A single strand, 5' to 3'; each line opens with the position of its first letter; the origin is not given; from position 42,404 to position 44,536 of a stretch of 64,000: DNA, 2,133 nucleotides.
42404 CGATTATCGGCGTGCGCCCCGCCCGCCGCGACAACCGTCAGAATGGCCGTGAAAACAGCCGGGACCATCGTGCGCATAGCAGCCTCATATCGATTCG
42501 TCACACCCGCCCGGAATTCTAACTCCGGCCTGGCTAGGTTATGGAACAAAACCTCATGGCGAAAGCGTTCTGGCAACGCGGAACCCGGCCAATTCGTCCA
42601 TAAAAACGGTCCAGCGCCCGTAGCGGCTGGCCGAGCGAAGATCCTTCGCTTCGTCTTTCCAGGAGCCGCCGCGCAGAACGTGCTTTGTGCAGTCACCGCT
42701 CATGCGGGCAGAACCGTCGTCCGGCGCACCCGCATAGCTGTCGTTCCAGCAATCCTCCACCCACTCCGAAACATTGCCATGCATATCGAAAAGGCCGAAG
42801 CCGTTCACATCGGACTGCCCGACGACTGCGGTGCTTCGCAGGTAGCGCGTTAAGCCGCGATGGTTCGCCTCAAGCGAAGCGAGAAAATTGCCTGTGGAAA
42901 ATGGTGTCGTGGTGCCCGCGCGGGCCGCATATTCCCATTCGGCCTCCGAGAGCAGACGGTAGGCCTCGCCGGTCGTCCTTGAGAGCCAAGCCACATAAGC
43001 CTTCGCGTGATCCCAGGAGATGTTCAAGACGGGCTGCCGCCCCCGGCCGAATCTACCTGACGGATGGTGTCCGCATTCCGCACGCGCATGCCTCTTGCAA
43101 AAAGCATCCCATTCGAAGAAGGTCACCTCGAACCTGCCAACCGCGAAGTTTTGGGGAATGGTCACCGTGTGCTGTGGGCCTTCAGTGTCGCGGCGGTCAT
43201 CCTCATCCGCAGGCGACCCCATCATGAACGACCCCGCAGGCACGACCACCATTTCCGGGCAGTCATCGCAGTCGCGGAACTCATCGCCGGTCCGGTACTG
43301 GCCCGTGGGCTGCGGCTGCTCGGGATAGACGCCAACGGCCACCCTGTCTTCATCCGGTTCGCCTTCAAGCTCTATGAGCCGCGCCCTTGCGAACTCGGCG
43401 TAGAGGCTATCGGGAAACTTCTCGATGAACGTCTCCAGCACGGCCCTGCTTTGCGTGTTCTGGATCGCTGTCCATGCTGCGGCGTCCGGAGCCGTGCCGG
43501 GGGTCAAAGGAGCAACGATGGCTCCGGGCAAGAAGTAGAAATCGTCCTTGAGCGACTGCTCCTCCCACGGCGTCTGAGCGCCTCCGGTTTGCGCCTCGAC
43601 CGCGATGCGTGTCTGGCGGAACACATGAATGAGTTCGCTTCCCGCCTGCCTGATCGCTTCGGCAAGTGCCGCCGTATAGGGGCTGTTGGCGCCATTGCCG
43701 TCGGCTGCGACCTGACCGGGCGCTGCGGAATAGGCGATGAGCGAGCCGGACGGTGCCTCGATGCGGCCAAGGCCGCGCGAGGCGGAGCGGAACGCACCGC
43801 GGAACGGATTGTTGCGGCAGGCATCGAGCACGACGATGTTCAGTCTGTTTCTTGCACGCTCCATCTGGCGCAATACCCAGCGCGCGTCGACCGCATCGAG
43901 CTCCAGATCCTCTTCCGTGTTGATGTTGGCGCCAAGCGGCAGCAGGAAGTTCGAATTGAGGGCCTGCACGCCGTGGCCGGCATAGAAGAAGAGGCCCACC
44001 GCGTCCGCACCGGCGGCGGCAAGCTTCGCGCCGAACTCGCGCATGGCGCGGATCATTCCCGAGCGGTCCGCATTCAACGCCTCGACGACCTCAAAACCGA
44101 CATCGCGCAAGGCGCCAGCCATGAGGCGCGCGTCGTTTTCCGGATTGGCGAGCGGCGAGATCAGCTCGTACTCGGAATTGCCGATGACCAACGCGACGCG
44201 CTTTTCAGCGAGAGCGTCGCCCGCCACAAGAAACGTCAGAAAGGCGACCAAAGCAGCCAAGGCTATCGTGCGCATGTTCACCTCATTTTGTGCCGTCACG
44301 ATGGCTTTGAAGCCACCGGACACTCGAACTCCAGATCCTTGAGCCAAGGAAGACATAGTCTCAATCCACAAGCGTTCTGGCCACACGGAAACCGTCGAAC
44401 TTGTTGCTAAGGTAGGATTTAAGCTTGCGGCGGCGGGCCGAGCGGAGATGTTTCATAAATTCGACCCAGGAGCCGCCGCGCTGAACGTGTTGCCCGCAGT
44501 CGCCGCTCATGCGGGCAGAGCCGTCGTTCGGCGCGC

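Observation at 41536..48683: Tandem array of secreted caspase-CLec(FGE) proteins: a candidate periplasmic sensor-protease system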

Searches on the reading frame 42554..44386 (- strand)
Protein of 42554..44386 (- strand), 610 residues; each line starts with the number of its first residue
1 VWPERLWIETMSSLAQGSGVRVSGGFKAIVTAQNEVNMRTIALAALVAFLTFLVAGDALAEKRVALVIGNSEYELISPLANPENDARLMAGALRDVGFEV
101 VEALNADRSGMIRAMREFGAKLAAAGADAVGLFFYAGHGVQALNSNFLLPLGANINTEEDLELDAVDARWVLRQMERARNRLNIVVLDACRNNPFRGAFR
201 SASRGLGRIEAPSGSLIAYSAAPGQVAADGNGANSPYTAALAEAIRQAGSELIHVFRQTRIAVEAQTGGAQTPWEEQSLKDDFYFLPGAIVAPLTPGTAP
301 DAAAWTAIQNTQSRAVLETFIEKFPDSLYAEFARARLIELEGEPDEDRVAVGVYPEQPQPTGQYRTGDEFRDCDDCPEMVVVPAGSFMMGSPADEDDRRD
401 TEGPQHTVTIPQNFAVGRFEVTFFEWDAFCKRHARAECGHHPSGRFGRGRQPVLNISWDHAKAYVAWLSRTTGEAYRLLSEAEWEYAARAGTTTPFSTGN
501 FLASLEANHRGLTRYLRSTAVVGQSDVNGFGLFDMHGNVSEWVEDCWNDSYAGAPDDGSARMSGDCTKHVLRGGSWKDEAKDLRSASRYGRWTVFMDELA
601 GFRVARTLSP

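Call 3: search_protein_families(library=pfam, proteins=[window:42554-44386:-], max_evalue=0.01)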
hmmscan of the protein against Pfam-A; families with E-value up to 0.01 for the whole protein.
window:42554-44386:- (610 aa): 2 families
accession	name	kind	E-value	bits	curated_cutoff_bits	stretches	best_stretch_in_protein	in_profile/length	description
PF03781.23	FGE-sulfatase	-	6.1e-52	177.2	23.3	1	376-606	2-255/255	Sulfatase-modifying factor enzyme 1-like domain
PF00656.27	Peptidase_C14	-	5e-40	138.1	21.4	1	62-284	1-233/233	Caspase domain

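Call 4: search_protein_families(library=ncbifam, proteins=[window:42554-44386:-], max_evalue=0.01)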
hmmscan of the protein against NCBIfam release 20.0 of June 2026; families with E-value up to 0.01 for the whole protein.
window:42554-44386:- (610 aa): 9 families
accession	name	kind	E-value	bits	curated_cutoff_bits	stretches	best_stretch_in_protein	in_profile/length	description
NF051459.1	pyoverdine_PvdO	equivalog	3.5e-69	233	500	1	358-608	15-280/280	dihydropyoverdine dehydrogenase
TIGR03525.2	GldK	equivalog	1.1e-24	87.5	350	1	451-605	220-404/408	T9SS ring complex lipoprotein PorK/GldK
NF047832.1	caspase_w_EACC1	subfamily_domain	1.1e-18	67.5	140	1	64-248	2-187/211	caspase, EACC1-associated type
TIGR03440.2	egtB_TIGR03440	equivalog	2.9e-13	49.7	360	1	450-604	273-412/413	ergothioneine biosynthesis protein EgtB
TIGR04344.1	ovoA_Nterm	equivalog_domain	1e-10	41.1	400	1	455-604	299-443/444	5-histidylcysteine sulfoxide synthase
NF041186.1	SenA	equivalog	3.5e-09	36.5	420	1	450-605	270-381/382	selenoneine synthase SenA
TIGR02171.1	Fb_sc_TIGR02171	subfamily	2.4e-08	32.5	544.35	1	471-602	154-277/912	TIGR02171 family lipoprotein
TIGR03524.1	GldJ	equivalog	2.9e-07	29.5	458.2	1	522-547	340-365/559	gliding motility lipoprotein GldJ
TIGR03530.1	GldJ_short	equivalog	0.0002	20.4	382.9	0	524-552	294-323/396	gliding motility lipoprotein GldJ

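Call 10: find_related_loci(query=window:42554-44275:-, collection=genome_contigs, flank=8000)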
Query window:42554-44275:- (573 aa) in genome_contigs; peptide patterns used: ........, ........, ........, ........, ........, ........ (x = any residue, [..] = any of these).
598 stretches matched a pattern (row limit reached: there are more); 557 encode a relative of the query (tblastn E <= 1e-3); the best 80 are kept; 80 distinct loci.
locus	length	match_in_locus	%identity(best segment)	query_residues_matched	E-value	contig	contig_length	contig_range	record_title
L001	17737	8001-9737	45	21-573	1e-143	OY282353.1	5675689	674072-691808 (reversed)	MAG: uncultured Gammaproteobacteria bacterium genome assembly, chromosome: 1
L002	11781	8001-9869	43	1-571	8e-142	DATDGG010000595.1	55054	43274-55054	MAG TPA_asm: Xanthobacteraceae bacterium isolate SMAG_U246 k141_518209, whole genome shotgun sequence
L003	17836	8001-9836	42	1-571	1e-141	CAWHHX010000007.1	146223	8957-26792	MAG: uncultured Alphaproteobacteria bacterium isolate MFD01716.bin.2.38 genome assembly, contig: contig_34618, whole gen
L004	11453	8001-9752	47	21-573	2e-141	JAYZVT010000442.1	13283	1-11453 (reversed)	MAG: Pseudomonadota bacterium isolate XB_MAG547 DB_MAG547_0442, whole genome shotgun sequence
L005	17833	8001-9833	42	1-571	6e-140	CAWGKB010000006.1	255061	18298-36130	MAG: uncultured Alphaproteobacteria bacterium isolate MFD05705.bin.1.209 genome assembly, contig: contig_40257, whole ge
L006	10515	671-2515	42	1-571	4e-139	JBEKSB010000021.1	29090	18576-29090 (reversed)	MAG: Xanthobacteraceae bacterium isolate SPRUCE 524 SPRUCE_524_21, whole genome shotgun sequence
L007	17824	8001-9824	45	6-571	2e-137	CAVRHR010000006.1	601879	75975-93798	MAG: uncultured Alphaproteobacteria bacterium isolate MFD05521.bin.1.30 genome assembly, contig: contig_76552, whole gen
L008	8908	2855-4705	44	1-571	3e-137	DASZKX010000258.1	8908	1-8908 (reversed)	MAG TPA_asm: Xanthobacteraceae bacterium isolate SMAG_U5849 k141_1740364, whole genome shotgun sequence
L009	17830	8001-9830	43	5-573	2e-136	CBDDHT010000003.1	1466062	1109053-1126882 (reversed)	MAG: Methyloligellaceae bacterium isolate c3c507ba-ec01-4e02-bce8-0f298382d81c genome assembly, contig: contig_3, whole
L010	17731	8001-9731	41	6-571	2e-123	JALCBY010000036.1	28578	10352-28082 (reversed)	MAG: Hyphomicrobiaceae bacterium isolate IB1_shallow_maxbin_bins.tsv.006 NODE_303_length_28578_cov_35.544648, whole geno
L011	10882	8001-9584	42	1-570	5e-122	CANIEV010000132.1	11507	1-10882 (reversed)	MAG: Betaproteobacteria bacterium isolate RH-14apr17-109 genome assembly, contig: RH-14apr17-C15667, whole genome shotgu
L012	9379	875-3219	40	12-571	2e-121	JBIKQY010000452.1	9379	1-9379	MAG: Limnohabitans sp. isolate ME2015-06-02_3300042900_group6_bin115 Rohwer_bin2150_scaffold_2988_c2, whole genome shotg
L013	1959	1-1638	43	42-571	4e-129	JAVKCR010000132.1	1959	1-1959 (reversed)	MAG: Rhodospirillales bacterium isolate F4-SAH-26 k141_93980, whole genome shotgun sequence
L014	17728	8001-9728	42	21-571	1e-120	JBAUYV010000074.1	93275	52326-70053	MAG: Xanthobacteraceae bacterium isolate MFD06940_ilm_asm_bin18 k127_164298, whole genome shotgun sequence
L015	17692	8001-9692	41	3-570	2e-117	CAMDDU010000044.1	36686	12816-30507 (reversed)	MAG: Bordetella parapertussis isolate ME-08apr19-187 genome assembly, contig: ME-08apr19-C2339, whole genome shotgun seq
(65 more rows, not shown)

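Call 22: find_homologous_proteins(query=window:42554-44275:-, max_evalue=1e-20)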
Query window:42554-44275:- (573 aa): 6804 proteins with E <= 1e-20 among 8000 candidates; the best 120 are listed.
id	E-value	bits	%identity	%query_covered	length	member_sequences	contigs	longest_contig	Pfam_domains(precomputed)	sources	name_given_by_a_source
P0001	0.0e+0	1310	100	100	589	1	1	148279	PF00656.28,PF03781.23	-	-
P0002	1.3e-239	815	48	98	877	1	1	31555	PF00656.28,PF03781.23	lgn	-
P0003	6.0e-222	756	61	100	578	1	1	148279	PF00656.28,PF03781.23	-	-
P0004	2.7e-218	744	46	95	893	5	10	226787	PF00656.28,PF03781.23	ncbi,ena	-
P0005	4.2e-211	721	47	96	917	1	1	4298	PF00656.28,PF03781.23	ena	-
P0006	9.5e-211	719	46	100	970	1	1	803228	PF00656.28,PF03781.23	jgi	jgi:formylglycine-generating enzyme required for sulfatase activity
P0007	1.3e-207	709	48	97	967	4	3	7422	PF00656.28,PF03781.23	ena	-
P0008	2.8e-201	688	52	42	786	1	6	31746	PF03781.23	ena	-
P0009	6.5e-187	641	47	45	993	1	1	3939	PF00656.28,PF03781.23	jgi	jgi:formylglycine-generating enzyme required for sulfatase activity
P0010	2.2e-185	636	41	98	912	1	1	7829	PF00656.28,PF03781.23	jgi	jgi:formylglycine-generating enzyme required for sulfatase activity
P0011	4.6e-184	631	46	51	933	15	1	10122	PF03781.23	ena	-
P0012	5.0e-183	628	52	54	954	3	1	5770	PF00656.28,PF03781.23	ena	-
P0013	5.0e-183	628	55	51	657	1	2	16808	PF00656.28,PF03781.23,PF01471.24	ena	-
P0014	1.1e-182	627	55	99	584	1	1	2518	PF00656.28,PF03781.23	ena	-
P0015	1.5e-182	626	41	99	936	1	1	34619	PF00656.28,PF03781.23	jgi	jgi:formylglycine-generating enzyme required for sulfatase activity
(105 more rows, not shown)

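Call 25: search_solved_structures(query=A3, max_evalue=0.001, show_alignments=2)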
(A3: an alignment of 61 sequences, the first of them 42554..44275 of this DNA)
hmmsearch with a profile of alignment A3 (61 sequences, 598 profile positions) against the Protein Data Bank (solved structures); distinct sequences matched with E-value up to 0.001: 100 (the best 60 are shown).
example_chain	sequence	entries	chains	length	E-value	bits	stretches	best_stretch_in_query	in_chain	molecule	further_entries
5hha_A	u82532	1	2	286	7.4e-89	302.3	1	340-596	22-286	PvdO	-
2aft_X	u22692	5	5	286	1.1e-37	133.3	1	359-594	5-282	Sulfatase modifying factor 1 | Sulfatase-modifying factor 1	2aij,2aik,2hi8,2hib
31dc_A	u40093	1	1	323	1.5e-37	132.9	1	359-594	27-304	Formylglycine-generating enzyme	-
2afy_X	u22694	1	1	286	3e-37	131.9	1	359-594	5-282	Sulfatase modifying factor 1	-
2aii_X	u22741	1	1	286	3.3e-37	131.8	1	359-594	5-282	Sulfatase modifying factor 1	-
1y1e_X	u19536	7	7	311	3.8e-37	131.6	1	359-594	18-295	C-alpha-formyglycine-generating enzyme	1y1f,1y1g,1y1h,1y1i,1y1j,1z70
5ssy_A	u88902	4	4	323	4.3e-37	131.4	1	359-594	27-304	Formylglycine-generating enzyme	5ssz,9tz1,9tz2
5ssx_A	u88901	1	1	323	1.2e-36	129.9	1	359-594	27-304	Formylglycine-generating enzyme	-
8aru_A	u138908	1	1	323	1.9e-36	129.3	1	359-594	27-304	Formylglycine-generating enzyme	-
5nxl_A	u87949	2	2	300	1.1e-35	126.7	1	359-593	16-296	Non-specific serine/threonine protein kinase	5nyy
6s07_A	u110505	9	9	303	2.3e-35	125.7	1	360-593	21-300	Formylglycine-generating enzyme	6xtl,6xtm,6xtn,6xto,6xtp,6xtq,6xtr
6muj_A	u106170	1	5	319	7.3e-35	124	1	425-595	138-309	Formylglycine-generating enzyme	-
2q17_A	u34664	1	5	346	1e-34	123.6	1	425-595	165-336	formylglycine generating enzyme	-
7spq_A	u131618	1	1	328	2.2e-34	122.5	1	381-596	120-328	Serine/threonine kinase ToxD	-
3v4o_A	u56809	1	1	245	4.1e-29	105.1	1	22-245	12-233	Mucosa-associated lymphoid tissue lymphoma translocation protein 1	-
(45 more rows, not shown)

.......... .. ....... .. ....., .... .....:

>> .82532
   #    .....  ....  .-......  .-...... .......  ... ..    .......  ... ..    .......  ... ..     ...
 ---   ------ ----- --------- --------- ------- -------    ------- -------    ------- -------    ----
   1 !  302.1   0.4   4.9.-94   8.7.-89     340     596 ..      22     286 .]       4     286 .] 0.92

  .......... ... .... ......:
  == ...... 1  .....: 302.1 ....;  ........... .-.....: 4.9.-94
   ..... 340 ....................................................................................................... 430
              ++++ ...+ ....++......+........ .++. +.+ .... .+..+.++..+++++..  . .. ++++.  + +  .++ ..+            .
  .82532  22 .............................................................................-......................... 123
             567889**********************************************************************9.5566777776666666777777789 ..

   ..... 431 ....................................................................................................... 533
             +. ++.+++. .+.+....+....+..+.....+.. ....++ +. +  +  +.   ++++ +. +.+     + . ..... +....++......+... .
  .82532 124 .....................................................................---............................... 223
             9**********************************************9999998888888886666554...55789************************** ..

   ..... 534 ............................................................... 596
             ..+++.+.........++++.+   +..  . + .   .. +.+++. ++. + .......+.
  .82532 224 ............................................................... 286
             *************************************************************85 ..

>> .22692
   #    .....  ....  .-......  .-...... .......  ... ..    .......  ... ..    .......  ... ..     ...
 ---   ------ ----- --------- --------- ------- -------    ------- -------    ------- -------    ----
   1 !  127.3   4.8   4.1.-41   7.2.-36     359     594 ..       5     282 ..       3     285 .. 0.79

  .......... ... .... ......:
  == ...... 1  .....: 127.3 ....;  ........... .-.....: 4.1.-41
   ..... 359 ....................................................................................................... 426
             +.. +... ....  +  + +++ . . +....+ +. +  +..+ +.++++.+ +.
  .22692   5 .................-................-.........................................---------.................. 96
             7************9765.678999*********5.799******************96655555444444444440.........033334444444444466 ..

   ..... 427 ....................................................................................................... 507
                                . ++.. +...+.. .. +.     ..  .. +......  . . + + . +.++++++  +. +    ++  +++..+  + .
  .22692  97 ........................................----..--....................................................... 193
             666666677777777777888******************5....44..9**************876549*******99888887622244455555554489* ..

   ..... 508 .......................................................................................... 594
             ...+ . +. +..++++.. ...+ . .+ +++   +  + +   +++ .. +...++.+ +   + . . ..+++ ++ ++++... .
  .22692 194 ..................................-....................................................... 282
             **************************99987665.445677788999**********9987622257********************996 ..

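Call 34: predict_structure(alignment_id=A3)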
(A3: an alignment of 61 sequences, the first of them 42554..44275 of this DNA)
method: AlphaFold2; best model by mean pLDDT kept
length: 573 residues; sequences in the alignment: 61
mean_pLDDT: 89.0   pTM: 0.52
mean pLDDT of the five models: 89.0, 88.9, 88.7, 88.2, 88.0
residues with pLDDT >= 90: 403; 70-90: 113; 50-70: 39; < 50: 18
segments of 3 or more residues with pLDDT < 50: 254-260, 311-321
pLDDT, mean of each block of 10 residues (from residue 1): 85 68 85 95 97 95 98 97 95 96 91 94 93 93 95 79 71 91 90 93 95 90 94 94 85 47 80 89 96 94 74 41 72 93 98 97 97 98 96 77 73 93 96 96 99 94 88 73 91 96 98 97 97 97 96 94 97 84
secondary structure, 60 per line:
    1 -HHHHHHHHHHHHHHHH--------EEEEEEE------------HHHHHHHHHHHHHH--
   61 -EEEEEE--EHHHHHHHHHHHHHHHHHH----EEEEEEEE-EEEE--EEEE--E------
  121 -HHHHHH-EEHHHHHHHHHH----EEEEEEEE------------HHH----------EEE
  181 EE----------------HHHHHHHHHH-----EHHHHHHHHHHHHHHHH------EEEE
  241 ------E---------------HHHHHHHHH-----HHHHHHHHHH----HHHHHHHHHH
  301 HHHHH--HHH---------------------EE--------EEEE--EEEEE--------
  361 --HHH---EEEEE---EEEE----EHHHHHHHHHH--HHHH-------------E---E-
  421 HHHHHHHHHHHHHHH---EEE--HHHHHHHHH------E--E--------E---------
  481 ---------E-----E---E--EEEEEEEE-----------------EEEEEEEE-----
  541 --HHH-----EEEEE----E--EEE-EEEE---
elements in order: H2-17 E26-32 H45-58 E62-67 H71-88 E93-100 E102-105 E108-111 H122-127 H131-140 E145-152 E178-182 H199-208 H215-230 E237-240 H263-271 H277-286 H291-305 E342-345 E348-352 E369-373 E377-380 H386-395 H398-401 H421-435 E439-441 H444-452 E503-510 E528-535 E551-555 E563-565 E567-570

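Call 37: fold_search(model_id=the predicted structure, library=pdb)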
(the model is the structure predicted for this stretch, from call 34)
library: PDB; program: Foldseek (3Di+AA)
matches with E <= 10: 1062; with E <= 0.001: 367
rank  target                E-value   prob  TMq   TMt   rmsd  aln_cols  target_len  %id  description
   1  5hha_A                8.3e-28  1.00  0.40  0.87   4.3       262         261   43  Structure of PvdO from Pseudomonas aeruginosa (released 2017-01-18)
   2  5hha_B                1.9e-26  1.00  0.40  0.84   9.1       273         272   41  Structure of PvdO from Pseudomonas aeruginosa (released 2017-01-18)
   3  2q17_A                9.5e-16  1.00  0.35  0.66   4.5       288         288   27  Formylglycine Generating Enzyme from Streptomyces coelicolor (released 2008-04-01)
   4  7spq                  2.4e-15  1.00  0.35  0.62  16.1       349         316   27  Crystal structure of Burkholderia glumae toxoflavin biosynthesis protein ToxD (released 2023-05-10)
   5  1y1h_X                2.5e-15  1.00  0.35  0.70   3.8       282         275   27  human formylglycine generating enzyme, oxidised Cys refined as hydroperoxide (released 2005-05-31)
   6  6s07_A                2.8e-15  1.00  0.34  0.63   6.4       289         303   26  Structure of formylglycine-generating enzyme at 1.04 A in complex with copper and substrate reveals an acidic pocket f (released 2019-06-26)
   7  2aii_X                3.0e-15  1.00  0.35  0.70   4.5       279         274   26  wild-type Formylglycine generating enzyme reacted with iodoacetamide (released 2005-12-13)
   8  2q17_E                3.0e-15  1.00  0.36  0.68   3.6       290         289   27  Formylglycine Generating Enzyme from Streptomyces coelicolor (released 2008-04-01)
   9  5ssy                  3.5e-15  1.00  0.34  0.67   5.8       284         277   27  Crystal Structure of human formylglycine generating enzyme (released 2023-08-23)
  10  2q17_D                3.7e-15  1.00  0.34  0.65   4.1       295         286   26  Formylglycine Generating Enzyme from Streptomyces coelicolor (released 2008-04-01)
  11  6xtp_A                3.9e-15  1.00  0.34  0.63   4.8       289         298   26  Crystal structure reveals non-coordinative binding of O2 to the copper center of the formylglycine-generating enzyme - (released 2021-01-27)
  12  2q17_B                3.9e-15  1.00  0.33  0.64   4.5       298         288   26  Formylglycine Generating Enzyme from Streptomyces coelicolor (released 2008-04-01)
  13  5nyy                  3.9e-15  1.00  0.34  0.67   4.3       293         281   27  Formylglycine generating enzyme from T. curvata in complex with Cd(II) (released 2017-06-07)
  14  2q17_C                4.9e-15  1.00  0.35  0.67   3.7       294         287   26  Formylglycine Generating Enzyme from Streptomyces coelicolor (released 2008-04-01)
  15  6muj_D                5.5e-15  1.00  0.35  0.67   4.5       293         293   27  Formylglycine generating enzyme bound to copper (released 2019-02-27)
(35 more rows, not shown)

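Call 51: search_protein_families(library=padloc, proteins=[window:42554-44275:-], max_evalue=0.001)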
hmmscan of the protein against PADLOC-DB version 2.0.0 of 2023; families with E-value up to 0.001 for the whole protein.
window:42554-44275:- (573 aa): 1 family
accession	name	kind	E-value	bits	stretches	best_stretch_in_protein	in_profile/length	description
PDLC02987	caspase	-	1.8e-09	35.3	1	28-191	5-130/453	-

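Call 59: search_dna_similar(query=window:42554-44275:-, collection=plasmids, mode=protein, max_rows=15, max_evalue=1e-20)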
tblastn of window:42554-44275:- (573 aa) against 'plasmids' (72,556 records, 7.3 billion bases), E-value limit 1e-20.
Records with a match: 297; places in all: 378; records where one place covers at least 80% of the query: 6.
Best place of each record, by identity: <60% 297.
By first word of the organism name: Rhizobium 126; Leisingera 17; Bradyrhizobium 11; Ensifer 11; Nostoc 10; Sinorhizobium 9; Edwardsiella 9; Azospirillum 8; Paracoccus 8; Shinella 7; and 46 more.
By predicted mobility (MOB-suite, as given by PLSDB): non-mobilizable 175; conjugative 73; mobilizable 49.
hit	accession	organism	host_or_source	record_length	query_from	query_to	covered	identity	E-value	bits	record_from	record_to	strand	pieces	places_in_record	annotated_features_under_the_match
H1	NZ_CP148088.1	Sinorhizobium meliloti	Medicago sativa,cell culture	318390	20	571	96%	39.7%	4e-97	331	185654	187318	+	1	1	SUMF1/EgtB/PvdO family nonheme iron enzyme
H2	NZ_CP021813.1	Sinorhizobium meliloti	Medicago truncatula,Single Cell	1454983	20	571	96%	39.7%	5e-97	331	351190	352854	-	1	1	none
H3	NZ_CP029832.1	Azospirillum ramasamyi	single cell,Cow dung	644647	19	572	83%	42.4%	2e-50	327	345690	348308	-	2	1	SUMF1/EgtB/PvdO family nonheme iron enzyme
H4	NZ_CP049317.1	Caballeronia sp. SBC2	whole organism,soil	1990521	21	571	96%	34.0%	3e-68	247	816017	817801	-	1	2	none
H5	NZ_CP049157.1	Caballeronia sp. SBC1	whole organism,soil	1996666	21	571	96%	34.0%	3e-68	247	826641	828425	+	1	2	none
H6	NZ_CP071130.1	Caballeronia sp. M1242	Homo sapiens,ETA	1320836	27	569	95%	31.5%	8e-64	234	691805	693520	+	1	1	none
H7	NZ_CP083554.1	Leisingera sp. S132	-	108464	21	306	50%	48.3%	3e-59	221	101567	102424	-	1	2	caspase family protein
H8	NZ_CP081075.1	Leisingera caerulea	-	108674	21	306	50%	47.6%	2e-56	213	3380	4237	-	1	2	caspase family protein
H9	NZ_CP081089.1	Leisingera caerulea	-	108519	21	306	50%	47.6%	2e-56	212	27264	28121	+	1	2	caspase family protein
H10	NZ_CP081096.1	Leisingera caerulea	-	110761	21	306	50%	47.6%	2e-56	212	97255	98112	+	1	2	caspase family protein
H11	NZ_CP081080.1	Leisingera caerulea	-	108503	21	306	50%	47.6%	3e-56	212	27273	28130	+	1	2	caspase family protein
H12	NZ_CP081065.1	Leisingera caerulea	-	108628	21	306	50%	47.6%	3e-56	212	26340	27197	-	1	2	caspase family protein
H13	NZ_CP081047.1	Leisingera aquaemixtae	-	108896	21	306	50%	47.2%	7e-60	223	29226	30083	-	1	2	caspase family protein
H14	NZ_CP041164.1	Leisingera aquaemixtae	cell culture,Biocathode MCL, marine ...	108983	21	306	50%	47.2%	8e-60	223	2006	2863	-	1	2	caspase family protein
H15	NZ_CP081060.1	Leisingera aquaemixtae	-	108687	21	306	50%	47.2%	2e-56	212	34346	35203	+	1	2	caspase family protein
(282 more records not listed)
